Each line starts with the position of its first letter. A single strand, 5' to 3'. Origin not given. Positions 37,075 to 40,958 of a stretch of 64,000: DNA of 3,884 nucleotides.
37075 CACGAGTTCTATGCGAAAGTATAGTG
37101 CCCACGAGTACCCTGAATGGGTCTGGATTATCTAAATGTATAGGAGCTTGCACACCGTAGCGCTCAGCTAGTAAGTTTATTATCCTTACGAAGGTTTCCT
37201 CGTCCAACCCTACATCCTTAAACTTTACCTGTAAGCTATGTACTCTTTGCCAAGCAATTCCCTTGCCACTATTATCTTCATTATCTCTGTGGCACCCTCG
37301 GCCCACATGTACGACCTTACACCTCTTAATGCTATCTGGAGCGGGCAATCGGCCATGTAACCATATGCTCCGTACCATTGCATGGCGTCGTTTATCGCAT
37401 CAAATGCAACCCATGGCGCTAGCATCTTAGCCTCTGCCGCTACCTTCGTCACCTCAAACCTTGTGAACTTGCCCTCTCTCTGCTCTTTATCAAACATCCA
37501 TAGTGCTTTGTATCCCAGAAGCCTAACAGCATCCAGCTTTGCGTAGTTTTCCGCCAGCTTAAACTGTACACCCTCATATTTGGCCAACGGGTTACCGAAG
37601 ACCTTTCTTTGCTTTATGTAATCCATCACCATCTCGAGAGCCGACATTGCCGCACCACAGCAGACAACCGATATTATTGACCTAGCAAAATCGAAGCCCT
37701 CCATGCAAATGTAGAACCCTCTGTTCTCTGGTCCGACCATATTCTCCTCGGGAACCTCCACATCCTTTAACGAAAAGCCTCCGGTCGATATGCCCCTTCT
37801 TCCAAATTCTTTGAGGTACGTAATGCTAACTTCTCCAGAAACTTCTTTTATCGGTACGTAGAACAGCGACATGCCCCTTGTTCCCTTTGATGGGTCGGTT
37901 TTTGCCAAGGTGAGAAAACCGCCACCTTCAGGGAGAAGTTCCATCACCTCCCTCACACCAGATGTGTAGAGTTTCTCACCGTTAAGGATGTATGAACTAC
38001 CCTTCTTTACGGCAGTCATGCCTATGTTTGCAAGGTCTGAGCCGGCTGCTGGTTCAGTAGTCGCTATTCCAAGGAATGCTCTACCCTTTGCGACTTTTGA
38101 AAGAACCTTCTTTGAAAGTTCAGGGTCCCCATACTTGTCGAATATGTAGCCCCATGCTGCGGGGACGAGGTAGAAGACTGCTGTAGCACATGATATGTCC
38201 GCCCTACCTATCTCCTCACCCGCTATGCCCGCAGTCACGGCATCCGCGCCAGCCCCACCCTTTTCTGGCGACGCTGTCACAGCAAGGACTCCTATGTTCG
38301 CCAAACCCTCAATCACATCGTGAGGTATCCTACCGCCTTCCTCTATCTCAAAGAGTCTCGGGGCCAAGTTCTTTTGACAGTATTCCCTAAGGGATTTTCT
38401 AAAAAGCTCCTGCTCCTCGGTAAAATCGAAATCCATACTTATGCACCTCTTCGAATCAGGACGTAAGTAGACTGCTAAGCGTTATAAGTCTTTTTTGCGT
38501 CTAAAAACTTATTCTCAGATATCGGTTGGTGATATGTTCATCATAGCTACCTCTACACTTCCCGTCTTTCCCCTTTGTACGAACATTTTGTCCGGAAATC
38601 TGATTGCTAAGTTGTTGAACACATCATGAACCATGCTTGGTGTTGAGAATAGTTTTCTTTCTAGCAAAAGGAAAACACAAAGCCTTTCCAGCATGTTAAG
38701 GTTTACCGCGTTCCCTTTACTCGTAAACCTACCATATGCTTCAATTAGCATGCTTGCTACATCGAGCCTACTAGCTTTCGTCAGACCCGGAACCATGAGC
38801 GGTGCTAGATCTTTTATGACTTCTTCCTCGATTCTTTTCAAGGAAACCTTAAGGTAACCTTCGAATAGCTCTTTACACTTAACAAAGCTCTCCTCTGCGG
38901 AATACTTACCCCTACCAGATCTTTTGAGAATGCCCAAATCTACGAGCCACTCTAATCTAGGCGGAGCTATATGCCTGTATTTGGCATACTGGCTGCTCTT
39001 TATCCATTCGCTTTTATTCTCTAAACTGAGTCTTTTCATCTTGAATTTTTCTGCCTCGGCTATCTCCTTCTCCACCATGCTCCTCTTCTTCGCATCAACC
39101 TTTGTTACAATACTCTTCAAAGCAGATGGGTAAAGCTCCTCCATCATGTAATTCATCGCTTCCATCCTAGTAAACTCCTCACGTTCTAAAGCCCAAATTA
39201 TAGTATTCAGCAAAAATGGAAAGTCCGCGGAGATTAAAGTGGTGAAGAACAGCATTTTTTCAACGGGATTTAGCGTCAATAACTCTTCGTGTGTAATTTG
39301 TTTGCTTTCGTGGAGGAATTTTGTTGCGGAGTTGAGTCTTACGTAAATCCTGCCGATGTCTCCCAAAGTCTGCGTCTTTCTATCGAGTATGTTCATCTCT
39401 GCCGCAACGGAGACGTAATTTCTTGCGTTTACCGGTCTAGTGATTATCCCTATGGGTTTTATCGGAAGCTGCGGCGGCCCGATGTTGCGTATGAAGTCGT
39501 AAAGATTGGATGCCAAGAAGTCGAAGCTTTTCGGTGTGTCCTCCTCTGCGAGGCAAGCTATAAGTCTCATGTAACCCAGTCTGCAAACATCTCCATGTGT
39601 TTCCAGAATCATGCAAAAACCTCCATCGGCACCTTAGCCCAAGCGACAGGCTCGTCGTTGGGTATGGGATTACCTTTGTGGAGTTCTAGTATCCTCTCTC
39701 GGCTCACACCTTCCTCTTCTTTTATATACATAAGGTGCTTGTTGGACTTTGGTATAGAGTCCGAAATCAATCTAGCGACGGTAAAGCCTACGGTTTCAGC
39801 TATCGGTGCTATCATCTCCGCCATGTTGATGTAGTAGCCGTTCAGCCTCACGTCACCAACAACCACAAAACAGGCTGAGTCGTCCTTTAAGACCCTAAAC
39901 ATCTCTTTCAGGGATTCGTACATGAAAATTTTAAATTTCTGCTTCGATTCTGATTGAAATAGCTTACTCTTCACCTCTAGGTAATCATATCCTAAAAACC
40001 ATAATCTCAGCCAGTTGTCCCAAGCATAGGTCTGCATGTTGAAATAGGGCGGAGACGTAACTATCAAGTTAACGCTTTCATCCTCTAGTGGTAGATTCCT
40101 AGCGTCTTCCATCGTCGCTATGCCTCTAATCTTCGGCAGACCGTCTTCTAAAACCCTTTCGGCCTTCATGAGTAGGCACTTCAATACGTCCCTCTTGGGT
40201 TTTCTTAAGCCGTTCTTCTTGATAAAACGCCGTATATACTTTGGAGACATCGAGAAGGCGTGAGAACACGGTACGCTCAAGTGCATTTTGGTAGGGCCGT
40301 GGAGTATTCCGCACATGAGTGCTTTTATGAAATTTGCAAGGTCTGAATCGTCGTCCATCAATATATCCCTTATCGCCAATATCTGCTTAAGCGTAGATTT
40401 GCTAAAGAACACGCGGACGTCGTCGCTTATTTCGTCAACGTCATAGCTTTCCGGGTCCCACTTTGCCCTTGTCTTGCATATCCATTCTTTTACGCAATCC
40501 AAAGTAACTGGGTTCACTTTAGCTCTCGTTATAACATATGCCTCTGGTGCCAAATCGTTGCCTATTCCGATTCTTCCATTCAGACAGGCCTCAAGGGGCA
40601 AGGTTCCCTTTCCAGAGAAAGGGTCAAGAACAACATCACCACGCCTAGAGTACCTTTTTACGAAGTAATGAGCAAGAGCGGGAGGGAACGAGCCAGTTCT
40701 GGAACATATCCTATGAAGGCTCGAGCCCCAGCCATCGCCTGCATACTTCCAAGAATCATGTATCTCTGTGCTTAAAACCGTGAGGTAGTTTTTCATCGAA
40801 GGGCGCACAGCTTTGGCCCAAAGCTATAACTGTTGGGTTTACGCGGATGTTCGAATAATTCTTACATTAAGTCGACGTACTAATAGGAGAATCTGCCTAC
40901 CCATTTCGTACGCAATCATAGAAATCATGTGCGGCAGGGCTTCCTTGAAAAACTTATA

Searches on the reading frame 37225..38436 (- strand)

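Call 18: search_protein_families(library=pfam, proteins=[window:37225-38436:-], max_evalue=0.001)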
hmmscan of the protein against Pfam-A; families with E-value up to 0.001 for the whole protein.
window:37225-38436:- (403 aa): 5 families
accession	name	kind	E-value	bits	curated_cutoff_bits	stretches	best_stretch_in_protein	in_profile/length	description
PF00441.29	Acyl-CoA_dh_1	-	7.8e-36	123.9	22.4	1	238-395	1-150/150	Acyl-CoA dehydrogenase, C-terminal domain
PF02771.21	Acyl-CoA_dh_N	-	1.2e-22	80.8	22.9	1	6-118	1-112/113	Acyl-CoA dehydrogenase, N-terminal domain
PF08028.16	Acyl-CoA_dh_2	-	1.4e-13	51.7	22.7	1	254-374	2-124/134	Acyl-CoA dehydrogenase, C-terminal domain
PF02770.24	Acyl-CoA_dh_M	-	2.1e-12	47.5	33.3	1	124-226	2-97/97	Acyl-CoA dehydrogenase, middle domain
PF22924.1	ACOX_C_alpha1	-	0.00057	20.2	27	1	284-395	48-169/169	Acyl-CoA oxidase, C-alpha1 domain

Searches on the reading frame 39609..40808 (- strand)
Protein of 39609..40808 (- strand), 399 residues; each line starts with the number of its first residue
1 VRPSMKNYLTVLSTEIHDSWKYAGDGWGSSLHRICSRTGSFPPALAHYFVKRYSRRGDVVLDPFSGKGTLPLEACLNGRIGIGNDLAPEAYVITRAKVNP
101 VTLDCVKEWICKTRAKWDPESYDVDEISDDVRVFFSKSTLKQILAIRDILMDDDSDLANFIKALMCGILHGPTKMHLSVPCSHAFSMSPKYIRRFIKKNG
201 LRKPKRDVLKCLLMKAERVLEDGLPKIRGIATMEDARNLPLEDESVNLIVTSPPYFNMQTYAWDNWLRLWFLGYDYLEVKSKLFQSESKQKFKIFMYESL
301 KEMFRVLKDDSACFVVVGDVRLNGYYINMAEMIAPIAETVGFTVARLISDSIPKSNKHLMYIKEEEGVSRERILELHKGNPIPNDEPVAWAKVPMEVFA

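Call 18: search_protein_families(library=pfam, proteins=[window:39609-40808:-], max_evalue=0.001)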
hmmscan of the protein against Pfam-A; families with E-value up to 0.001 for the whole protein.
window:39609-40808:- (399 aa): 2 families
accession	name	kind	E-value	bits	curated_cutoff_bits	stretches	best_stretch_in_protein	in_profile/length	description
PF01555.25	N6_N4_Mtase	-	1.1e-19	71.7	26.7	2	38-91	163-216/221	DNA methylase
PF01170.24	UPF0020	-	4.6e-08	33.4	22.3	1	36-79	7-51/197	RMKL-like, methyltransferase domain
